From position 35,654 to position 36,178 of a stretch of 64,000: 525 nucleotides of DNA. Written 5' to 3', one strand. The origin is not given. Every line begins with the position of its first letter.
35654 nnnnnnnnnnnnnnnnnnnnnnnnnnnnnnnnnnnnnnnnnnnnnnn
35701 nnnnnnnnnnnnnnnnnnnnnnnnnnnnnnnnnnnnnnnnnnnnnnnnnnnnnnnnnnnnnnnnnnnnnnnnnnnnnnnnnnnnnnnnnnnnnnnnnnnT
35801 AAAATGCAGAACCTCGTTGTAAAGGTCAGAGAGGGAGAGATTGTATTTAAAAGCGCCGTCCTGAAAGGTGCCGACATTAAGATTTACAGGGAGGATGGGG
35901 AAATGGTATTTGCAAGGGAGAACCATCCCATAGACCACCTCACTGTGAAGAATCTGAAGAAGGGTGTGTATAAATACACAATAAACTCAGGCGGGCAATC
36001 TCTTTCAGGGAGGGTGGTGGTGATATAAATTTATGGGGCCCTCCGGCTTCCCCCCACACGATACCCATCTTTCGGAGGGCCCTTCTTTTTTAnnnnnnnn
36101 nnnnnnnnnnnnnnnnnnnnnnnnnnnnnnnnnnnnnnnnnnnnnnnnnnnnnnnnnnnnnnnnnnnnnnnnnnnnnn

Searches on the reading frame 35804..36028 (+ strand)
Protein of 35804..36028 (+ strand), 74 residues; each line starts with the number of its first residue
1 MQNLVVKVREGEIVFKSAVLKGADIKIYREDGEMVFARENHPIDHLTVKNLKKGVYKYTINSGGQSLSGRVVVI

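Call 42: search_protein_families(library=pfam, proteins=[window:35804-36028:+], max_evalue=0.01)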
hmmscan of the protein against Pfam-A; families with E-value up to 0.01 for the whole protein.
window:35804-36028:+ (74 aa): 2 families
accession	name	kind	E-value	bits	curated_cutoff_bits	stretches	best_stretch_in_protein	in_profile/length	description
PF18962.6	Por_Secre_tail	-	9.6e-05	23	27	1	19-73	18-75/75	Secretion system C-terminal sorting domain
PF13585.12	CHU_C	-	0.0062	17.1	27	1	21-63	27-74/86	CHU_C Type IX secretion signal domain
